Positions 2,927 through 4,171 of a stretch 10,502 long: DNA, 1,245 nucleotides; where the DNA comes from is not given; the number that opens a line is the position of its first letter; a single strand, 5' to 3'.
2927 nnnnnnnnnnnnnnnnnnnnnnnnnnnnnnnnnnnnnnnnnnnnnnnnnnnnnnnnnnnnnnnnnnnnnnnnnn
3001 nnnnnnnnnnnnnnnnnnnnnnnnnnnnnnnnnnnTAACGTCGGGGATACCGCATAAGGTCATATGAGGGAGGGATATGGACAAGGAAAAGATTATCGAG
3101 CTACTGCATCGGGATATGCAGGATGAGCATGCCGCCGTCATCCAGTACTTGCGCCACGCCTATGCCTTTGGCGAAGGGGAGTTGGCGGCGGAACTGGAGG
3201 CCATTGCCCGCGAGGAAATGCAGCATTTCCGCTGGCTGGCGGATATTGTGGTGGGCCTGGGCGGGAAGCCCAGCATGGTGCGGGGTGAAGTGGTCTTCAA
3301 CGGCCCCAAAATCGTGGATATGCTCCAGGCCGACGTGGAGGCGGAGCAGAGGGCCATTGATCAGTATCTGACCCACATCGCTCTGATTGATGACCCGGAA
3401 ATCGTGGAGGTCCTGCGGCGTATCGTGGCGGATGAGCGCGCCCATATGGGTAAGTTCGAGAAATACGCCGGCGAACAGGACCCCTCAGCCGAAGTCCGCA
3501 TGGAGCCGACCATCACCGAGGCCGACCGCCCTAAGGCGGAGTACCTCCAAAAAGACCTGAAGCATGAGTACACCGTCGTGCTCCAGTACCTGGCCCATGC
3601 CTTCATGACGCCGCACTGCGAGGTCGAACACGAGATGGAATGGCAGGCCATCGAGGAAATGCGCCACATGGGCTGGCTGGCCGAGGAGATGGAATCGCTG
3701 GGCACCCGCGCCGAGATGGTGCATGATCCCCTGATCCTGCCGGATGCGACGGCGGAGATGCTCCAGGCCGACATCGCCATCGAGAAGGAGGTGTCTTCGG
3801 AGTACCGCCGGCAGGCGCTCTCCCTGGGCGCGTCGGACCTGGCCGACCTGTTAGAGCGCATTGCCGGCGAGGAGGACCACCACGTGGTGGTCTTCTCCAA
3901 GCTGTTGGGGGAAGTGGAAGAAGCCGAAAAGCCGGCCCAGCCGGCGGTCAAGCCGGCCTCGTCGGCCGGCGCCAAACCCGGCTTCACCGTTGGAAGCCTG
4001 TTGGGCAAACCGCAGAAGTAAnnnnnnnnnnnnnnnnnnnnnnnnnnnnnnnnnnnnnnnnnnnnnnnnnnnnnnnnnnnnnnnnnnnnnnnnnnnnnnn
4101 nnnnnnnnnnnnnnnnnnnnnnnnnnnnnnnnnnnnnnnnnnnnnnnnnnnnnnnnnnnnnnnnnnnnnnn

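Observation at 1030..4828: Encapsulin locus is fused to a complete NAD(P)H->NROR->rubredoxin->rubrerythrin peroxide-reduction cassette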

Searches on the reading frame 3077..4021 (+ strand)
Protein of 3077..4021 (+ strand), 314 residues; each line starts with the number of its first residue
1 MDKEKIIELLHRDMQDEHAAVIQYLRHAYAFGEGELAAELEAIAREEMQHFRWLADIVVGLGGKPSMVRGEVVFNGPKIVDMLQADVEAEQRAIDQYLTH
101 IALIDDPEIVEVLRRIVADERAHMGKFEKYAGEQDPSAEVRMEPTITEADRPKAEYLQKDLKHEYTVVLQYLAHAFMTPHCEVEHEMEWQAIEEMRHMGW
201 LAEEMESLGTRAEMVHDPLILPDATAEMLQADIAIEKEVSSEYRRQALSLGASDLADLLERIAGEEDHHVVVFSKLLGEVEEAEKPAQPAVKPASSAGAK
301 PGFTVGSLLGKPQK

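Call 3: search_protein_families(library=pfam, proteins=[window:3077-4021:+], max_evalue=0.01)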
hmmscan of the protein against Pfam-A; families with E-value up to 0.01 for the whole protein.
window:3077-4021:+ (314 aa): 7 families
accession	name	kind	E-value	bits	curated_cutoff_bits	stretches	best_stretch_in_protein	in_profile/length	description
PF00210.30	Ferritin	-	7.5e-25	87.9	24.5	2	7-131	1-136/142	Ferritin-like domain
PF12902.13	Ferritin-like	-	1.1e-11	45.5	22.3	1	13-81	4-75/221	Ferritin-like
PF02915.23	Rubrerythrin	-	1.1e-10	42.4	22.8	2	24-129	17-135/137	Rubrerythrin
PF03232.19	COQ7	-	5.1e-07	29.9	23.5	0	226-281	4-60/169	Ubiquinone biosynthesis protein COQ7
PF05067.18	Mn_catalase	-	4.2e-05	23.1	27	0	73-145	134-204/284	Manganese containing catalase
PF13668.12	Ferritin_2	-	6.8e-05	23.5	24.7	0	33-129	38-134/138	Ferritin-like domain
PF04305.20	DUF455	-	0.0057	16.7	34.3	0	4-62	61-121/247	Protein of unknown function (DUF455)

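Call 4: search_protein_families(library=ncbifam, proteins=[window:3077-4021:+], max_evalue=0.01)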
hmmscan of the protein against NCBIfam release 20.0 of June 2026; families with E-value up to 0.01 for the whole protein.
window:3077-4021:+ (314 aa): 6 families
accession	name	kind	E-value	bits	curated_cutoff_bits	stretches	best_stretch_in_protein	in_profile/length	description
NF058679.1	EncB_fam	subfamily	9.8e-16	57.8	90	1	76-143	18-85/117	encapsulin nanocompartment ferritin-likeEncB family encapsulin nanocompartment ferritin-like cargo protein cargo protein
TIGR00754.1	bfr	equivalog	9.8e-13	48.4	125.55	2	4-127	5-134/157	bacterioferritin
TIGR04535.1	ferrit_encaps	subfamily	2.7e-08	33.8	125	1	79-138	15-73/114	encapsulin-associated ferritin-like protein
NF033656.1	DMQ_monoox_COQ7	equivalog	3e-08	33.5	180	1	131-219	20-108/205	2-polyprenyl-3-methyl-6-methoxy-1,4-benzoquinone monooxygenase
NF040955.1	Arch_DPS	equivalog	0.008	15.8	250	0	2-140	14-167/177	DNA protection during starvation protein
NF009990.0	PRK13456.1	equivalog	0.0091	15.6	158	0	2-141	19-173/188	DNA protection protein DPS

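Call 6: find_encoding_contigs(protein=window:3077-4021:+, flank=10000, max_places=10)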
Protein window:3077-4021:+ (314 aa): 20 contigs read that carry it; 10 places shown.
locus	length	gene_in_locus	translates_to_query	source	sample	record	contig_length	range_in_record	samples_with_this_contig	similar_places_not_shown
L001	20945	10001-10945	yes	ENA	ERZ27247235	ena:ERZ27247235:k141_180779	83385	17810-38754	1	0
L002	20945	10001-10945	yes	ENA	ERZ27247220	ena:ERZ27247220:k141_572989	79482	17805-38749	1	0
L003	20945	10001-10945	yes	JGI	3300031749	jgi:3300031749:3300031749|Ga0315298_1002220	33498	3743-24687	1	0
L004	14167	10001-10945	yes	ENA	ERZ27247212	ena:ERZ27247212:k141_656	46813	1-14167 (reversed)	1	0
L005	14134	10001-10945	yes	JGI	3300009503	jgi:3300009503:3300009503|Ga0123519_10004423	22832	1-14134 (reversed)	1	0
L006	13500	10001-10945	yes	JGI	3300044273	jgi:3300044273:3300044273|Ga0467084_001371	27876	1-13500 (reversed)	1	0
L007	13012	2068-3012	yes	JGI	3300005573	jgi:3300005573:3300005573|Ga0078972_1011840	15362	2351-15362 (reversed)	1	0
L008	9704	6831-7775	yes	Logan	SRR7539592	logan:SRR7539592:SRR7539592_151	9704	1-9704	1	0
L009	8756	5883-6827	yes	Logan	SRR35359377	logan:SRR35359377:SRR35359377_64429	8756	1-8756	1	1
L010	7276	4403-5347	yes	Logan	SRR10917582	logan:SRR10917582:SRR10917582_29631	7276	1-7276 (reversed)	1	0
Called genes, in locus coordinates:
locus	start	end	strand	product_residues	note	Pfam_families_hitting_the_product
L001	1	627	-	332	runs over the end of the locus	-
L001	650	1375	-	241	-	-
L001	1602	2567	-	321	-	PF13624:SurA_N_3, PF09312:SurA_N, PF13623:SurA_N_2, PF13145:Rotamase_2, PF13616:Rotamase_3, PF00639:Rotamase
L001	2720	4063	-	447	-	PF03477:ATP-cone, PF00485:PRK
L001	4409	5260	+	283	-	PF08239:SH3_3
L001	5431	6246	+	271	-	PF02219:MTHFR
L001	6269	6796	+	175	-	PF00462:Glutaredoxin, PF05768:Glrx-like (faint), PF13417:GST_N_3, PF13409:GST_N_2 (weak), PF00595:PDZ, PF13180:PDZ_2, PF17820:PDZ_6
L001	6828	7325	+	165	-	PF09537:DUF2383 (faint), PF13668:Ferritin_2 (faint), PF02915:Rubrerythrin, PF07870:DUF1657 (faint)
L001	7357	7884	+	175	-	PF13668:Ferritin_2 (faint), PF02915:Rubrerythrin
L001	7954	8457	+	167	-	PF02915:Rubrerythrin, PF21349:RUBY_RBDX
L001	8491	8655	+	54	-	PF00301:Rubredoxin, PF21349:RUBY_RBDX (faint)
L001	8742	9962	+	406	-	PF01262:AlaDh_PNT_C (faint), PF01266:DAO (faint), PF03486:HI0933_like (faint), PF07992:Pyr_redox_2, PF13738:Pyr_redox_3, PF00070:Pyr_redox, PF18267:Rubredoxin_C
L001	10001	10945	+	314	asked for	PF00210:Ferritin, PF02915:Rubrerythrin (faint), PF03232:COQ7 (faint), PF12902:Ferritin-like (weak), PF00210:Ferritin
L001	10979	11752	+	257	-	PF04454:Linocin_M18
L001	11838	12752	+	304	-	PF01544:CorA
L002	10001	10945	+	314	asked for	PF00210:Ferritin, PF02915:Rubrerythrin (faint), PF03232:COQ7 (faint), PF12902:Ferritin-like (weak), PF00210:Ferritin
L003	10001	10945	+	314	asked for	PF00210:Ferritin, PF02915:Rubrerythrin (faint), PF03232:COQ7 (faint), PF12902:Ferritin-like (weak), PF00210:Ferritin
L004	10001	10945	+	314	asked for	PF00210:Ferritin, PF02915:Rubrerythrin (faint), PF03232:COQ7 (faint), PF12902:Ferritin-like (weak), PF00210:Ferritin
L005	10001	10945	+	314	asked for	PF00210:Ferritin, PF02915:Rubrerythrin (faint), PF03232:COQ7 (faint), PF12902:Ferritin-like (weak), PF00210:Ferritin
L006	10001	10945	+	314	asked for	PF00210:Ferritin, PF02915:Rubrerythrin (faint), PF03232:COQ7 (faint), PF12902:Ferritin-like (weak), PF00210:Ferritin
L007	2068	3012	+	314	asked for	PF00210:Ferritin, PF02915:Rubrerythrin (faint), PF03232:COQ7 (faint), PF12902:Ferritin-like (weak), PF00210:Ferritin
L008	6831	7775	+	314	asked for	PF00210:Ferritin, PF02915:Rubrerythrin (faint), PF03232:COQ7 (faint), PF12902:Ferritin-like (weak), PF00210:Ferritin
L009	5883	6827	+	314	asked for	PF00210:Ferritin, PF02915:Rubrerythrin (faint), PF03232:COQ7 (faint), PF12902:Ferritin-like (weak), PF00210:Ferritin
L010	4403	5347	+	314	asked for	PF00210:Ferritin, PF02915:Rubrerythrin (faint), PF03232:COQ7 (faint), PF12902:Ferritin-like (weak), PF00210:Ferritin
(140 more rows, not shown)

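Call 8: find_homologous_proteins(query=window:3077-4021:+, max_evalue=0.00001)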
Query window:3077-4021:+ (314 aa): 1013 proteins with E <= 0.00001 among 7581 candidates; the best 120 are listed.
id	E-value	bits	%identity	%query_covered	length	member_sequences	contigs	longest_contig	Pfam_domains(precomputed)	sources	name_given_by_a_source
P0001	9.3e-200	680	100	100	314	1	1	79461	PF02915.24,PF12902.14,PF00210.31,PF03232.20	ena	-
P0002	5.3e-185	632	92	100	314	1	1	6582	PF02915.24,PF12902.14,PF00210.31,PF13668.13,PF03232.20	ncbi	ncbi:MAG: ferritin-like domain-containing protein [Anaerolineae bacterium]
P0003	1.7e-184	630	91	100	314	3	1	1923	PF02915.24,PF12902.14,PF00210.31,PF03232.20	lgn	-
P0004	3.7e-184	629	92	100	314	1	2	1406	PF02915.24,PF12902.14,PF00210.31,PF13668.13,PF03232.20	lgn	-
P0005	6.3e-180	615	88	100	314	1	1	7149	PF02915.24,PF12902.14,PF00210.31,PF03232.20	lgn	-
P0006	1.5e-178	611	89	100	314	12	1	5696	PF02915.24,PF12902.14,PF00210.31,PF03232.20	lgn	-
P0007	7.6e-136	470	68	100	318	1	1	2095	PF09537.17,PF02915.24,PF12902.14,PF00210.31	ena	-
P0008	9.6e-136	470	71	100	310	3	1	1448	PF02915.24,PF05067.19,PF12902.14,PF00210.31,PF13668.13,PF03232.20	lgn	-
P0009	1.1e-126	440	62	100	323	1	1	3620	PF02915.24,PF12902.14,PF00210.31,PF03232.20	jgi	-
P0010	1.9e-125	436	64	98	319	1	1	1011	PF09537.17,PF02915.24,PF12902.14,PF00210.31,PF03232.20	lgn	-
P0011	4.1e-122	425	63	98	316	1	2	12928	PF09537.17,PF02915.24,PF12902.14,PF04305.21,PF00210.31,PF13668.13,PF03232.20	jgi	jgi:bacterioferritin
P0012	1.9e-119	417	64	100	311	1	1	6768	PF09537.17,PF02915.24,PF12902.14,PF00210.31,PF03232.20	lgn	-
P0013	2.4e-117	410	62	98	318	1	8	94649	PF09537.17,PF02915.24,PF12902.14,PF00210.31,PF03232.20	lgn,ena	-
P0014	1.2e-115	404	63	100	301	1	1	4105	PF02915.24,PF12902.14,PF00210.31,PF03232.20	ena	-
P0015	4.5e-115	402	62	100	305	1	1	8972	PF02915.24,PF12902.14,PF00210.31,PF03232.20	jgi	jgi:bacterioferritin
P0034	3.3e-77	278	47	98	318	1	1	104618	PF02915.24,PF12902.14,PF00210.31,PF03232.20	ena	-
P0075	7.1e-73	264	49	90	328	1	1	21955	PF02915.24,PF12902.14,PF00210.31,PF03232.20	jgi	jgi:bacterioferritin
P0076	7.1e-73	264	48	93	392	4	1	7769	PF02915.24,PF12902.14,PF00301.26,PF00210.31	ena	-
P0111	2.7e-71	259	49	90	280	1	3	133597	PF09537.17,PF02915.24,PF12902.14,PF00210.31,PF13668.13,PF03232.20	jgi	jgi:bacterioferritin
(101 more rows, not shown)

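Call 17: find_related_loci(query=A1, collection=genome_contigs, flank=10000)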
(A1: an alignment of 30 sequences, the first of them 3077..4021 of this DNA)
Query A1 (314 aa) in genome_contigs; peptide patterns used: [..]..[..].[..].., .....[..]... (x = any residue, [..] = any of these).
423 stretches matched a pattern; 410 encode a relative of the query (tblastn E <= 1e-3); the best 80 are kept; 80 distinct loci.
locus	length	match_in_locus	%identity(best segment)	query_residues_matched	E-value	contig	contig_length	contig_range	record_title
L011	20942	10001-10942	92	1-314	0e+0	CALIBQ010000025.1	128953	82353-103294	MAG: uncultured Anaerolineae bacterium isolate S1_Bin_MAXBIN__192_1 genome assembly, contig: c_000000640971, whole genom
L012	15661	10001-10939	48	3-311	7e-86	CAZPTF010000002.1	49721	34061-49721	MAG TPA_asm: uncultured Anaerolineae bacterium isolate SRP241326_co3_194 genome assembly, contig: NODE_1111_length_49721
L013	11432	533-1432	49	2-309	6e-84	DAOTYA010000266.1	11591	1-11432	MAG TPA_asm: Anaerolineae bacterium isolate H23_299 k115_718677, whole genome shotgun sequence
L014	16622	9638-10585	49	1-309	2e-80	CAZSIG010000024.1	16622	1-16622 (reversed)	MAG TPA_asm: uncultured Anaerolineales bacterium isolate binchicken_co15_120 genome assembly, contig: NODE_2037_length_1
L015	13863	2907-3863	47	2-311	6e-80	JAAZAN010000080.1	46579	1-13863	MAG: Chloroflexota bacterium isolate AS06rmzACSIP_429 125700_AS06, whole genome shotgun sequence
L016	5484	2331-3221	45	1-304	3e-79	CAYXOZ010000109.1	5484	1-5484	MAG TPA_asm: uncultured Dehalococcoidaceae bacterium isolate binchicken_co283_192 genome assembly, contig: NODE_10948_le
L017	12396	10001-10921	46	1-313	2e-79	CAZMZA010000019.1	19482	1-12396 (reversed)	MAG TPA_asm: uncultured Dehalococcoidales bacterium isolate SRP323688_co1_27 genome assembly, contig: NODE_4631_length_1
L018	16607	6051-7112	47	3-309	9e-79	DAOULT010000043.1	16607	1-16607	MAG TPA_asm: Anaerolineae bacterium isolate W31_52 k127_960231, whole genome shotgun sequence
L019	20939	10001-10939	45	1-311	9e-79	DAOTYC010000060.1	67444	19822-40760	MAG TPA_asm: Anaerolineae bacterium isolate H23_304 k115_890259, whole genome shotgun sequence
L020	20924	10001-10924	46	4-313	2e-78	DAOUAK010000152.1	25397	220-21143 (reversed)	MAG TPA_asm: Chloroflexia bacterium isolate H63_651 k137_435032, whole genome shotgun sequence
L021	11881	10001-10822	49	1-277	2e-78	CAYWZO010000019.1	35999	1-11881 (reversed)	MAG TPA_asm: uncultured Dehalococcoidaceae bacterium isolate binchicken_co34_471 genome assembly, contig: NODE_1646_leng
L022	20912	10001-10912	49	2-309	2e-78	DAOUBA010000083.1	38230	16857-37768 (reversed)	MAG TPA_asm: Anaerolineae bacterium isolate H67_700 k125_606665, whole genome shotgun sequence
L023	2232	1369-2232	50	2-285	3e-80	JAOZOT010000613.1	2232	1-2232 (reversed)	MAG: Anaerolineae bacterium isolate GMC4.maxbin2.235_sub GMC4_128541_length_2232_cov_34.112081, whole genome shotgun seq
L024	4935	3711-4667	46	1-313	3e-77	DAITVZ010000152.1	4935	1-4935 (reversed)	MAG TPA_asm: Chloroflexota bacterium isolate CTOTU19863 NODE_11702_length_4935_cov_6.324180, whole genome shotgun sequen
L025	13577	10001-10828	48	1-279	9e-77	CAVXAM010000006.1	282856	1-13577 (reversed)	MAG: uncultured Chloroflexia bacterium isolate MFD04408.bin.2.186 genome assembly, contig: contig_45861, whole genome sh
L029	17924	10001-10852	47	1-287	4e-76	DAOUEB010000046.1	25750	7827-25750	MAG TPA_asm: Dehalococcoidales bacterium isolate N3_157 k131_1712327, whole genome shotgun sequence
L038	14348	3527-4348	48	1-277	3e-75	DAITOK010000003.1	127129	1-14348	MAG TPA_asm: Chloroflexota bacterium isolate CTOTU21527 NODE_109_length_127129_cov_27.150637, whole genome shotgun seque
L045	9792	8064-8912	48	1-287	8e-75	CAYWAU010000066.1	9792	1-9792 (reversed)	MAG TPA_asm: uncultured Dehalococcoidaceae bacterium isolate binchicken_co100_127 genome assembly, contig: NODE_11200_le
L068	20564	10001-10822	48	1-277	1e-73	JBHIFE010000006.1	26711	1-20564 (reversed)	MAG: Dehalococcoidales bacterium isolate b1.sp3_bin.55 NODE_323_length_26711_cov_5.787628, whole genome shotgun sequence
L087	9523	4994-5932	45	3-310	1e-72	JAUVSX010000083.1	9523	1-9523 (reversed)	MAG: Chloroflexota bacterium isolate CSMAG_751 CSMAG_751_k127_1595655_length_9523_cov_14.3083, whole genome shotgun sequ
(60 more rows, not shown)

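Call 21: find_encoding_contigs(protein=P0076, flank=8000, max_places=4)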
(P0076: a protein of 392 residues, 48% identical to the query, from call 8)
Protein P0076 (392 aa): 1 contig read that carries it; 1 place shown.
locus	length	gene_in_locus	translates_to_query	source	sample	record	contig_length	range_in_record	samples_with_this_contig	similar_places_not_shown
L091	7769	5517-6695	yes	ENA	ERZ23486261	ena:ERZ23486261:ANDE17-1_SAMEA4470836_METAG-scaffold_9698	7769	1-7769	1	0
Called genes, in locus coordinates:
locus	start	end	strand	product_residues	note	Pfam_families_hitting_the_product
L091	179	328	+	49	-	PF00578:AhpC-TSA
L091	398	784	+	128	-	PF00578:AhpC-TSA, PF10417:1-cysPrx_C (weak)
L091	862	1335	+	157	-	PF20139:DUF6529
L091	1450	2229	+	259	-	PF02535:Zip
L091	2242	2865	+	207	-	PF03190:Thioredox_DsbH, PF13899:Thioredoxin_7, PF13098:Thioredoxin_2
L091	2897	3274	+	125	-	PF00881:Nitroreductase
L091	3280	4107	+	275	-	PF02219:MTHFR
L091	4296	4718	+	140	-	-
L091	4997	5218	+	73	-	PF09537:DUF2383 (weak)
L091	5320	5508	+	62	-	-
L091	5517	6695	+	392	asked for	PF00301:Rubredoxin, PF00210:Ferritin, PF02915:Rubrerythrin (weak), PF12902:Ferritin-like (weak), PF00210:Ferritin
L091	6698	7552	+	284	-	PF04454:Linocin_M18, PF09950:Major_capside (weak)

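Call 22: find_homologous_proteins(query=P0076, max_evalue=1e-20)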
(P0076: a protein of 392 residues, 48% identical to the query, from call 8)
Query P0076 (392 aa): 3119 proteins with E <= 1e-20 among 8000 candidates; the best 120 are listed.
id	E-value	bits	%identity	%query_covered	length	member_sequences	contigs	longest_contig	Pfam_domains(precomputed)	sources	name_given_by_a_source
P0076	2.4e-257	872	100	100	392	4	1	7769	PF02915.24,PF12902.14,PF00301.26,PF00210.31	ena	-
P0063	3.6e-178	611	84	85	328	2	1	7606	PF02915.24,PF12902.14,PF00210.31,PF03232.20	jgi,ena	-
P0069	6.1e-178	610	82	86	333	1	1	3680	PF02915.24,PF12902.14,PF00210.31,PF03232.20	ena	-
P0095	7.4e-178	610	85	86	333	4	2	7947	PF09537.17,PF02915.24,PF05067.19,PF12902.14,PF00210.31,PF03232.20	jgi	jgi:bacterioferritin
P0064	1.1e-177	610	84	85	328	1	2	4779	PF02915.24,PF12902.14,PF00210.31,PF03232.20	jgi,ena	-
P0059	2.5e-177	608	84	85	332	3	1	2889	PF02915.24,PF12902.14,PF00210.31,PF03232.20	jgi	jgi:bacterioferritin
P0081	4.6e-177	608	85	86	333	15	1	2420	PF02915.24,PF05067.19,PF12902.14,PF00210.31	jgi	jgi:bacterioferritin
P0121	4.9e-177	607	84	86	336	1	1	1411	PF02915.24,PF12902.14,PF00210.31,PF03232.20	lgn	-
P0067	7.0e-177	607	84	85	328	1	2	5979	PF02915.24,PF12902.14,PF00210.31,PF03232.20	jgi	-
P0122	1.2e-176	606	82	86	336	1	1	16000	PF02915.24,PF12902.14,PF00210.31,PF13668.13,PF03232.20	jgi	jgi:bacterioferritin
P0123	3.3e-176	605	81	86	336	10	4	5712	PF02915.24,PF12902.14,PF00210.31,PF13668.13,PF03232.20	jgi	jgi:bacterioferritin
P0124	3.3e-176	605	83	86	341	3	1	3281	PF02915.24,PF12902.14,PF00210.31,PF03232.20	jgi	-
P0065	5.4e-176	604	83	85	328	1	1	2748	PF02915.24,PF12902.14,PF00210.31,PF03232.20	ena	-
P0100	7.5e-176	604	83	86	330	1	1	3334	PF02915.24,PF05067.19,PF12902.14,PF00210.31,PF03232.20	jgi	-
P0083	9.0e-176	603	83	85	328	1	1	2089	PF02915.24,PF12902.14,PF00210.31,PF03232.20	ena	-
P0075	1.5e-174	599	83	85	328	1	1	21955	PF02915.24,PF12902.14,PF00210.31,PF03232.20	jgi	jgi:bacterioferritin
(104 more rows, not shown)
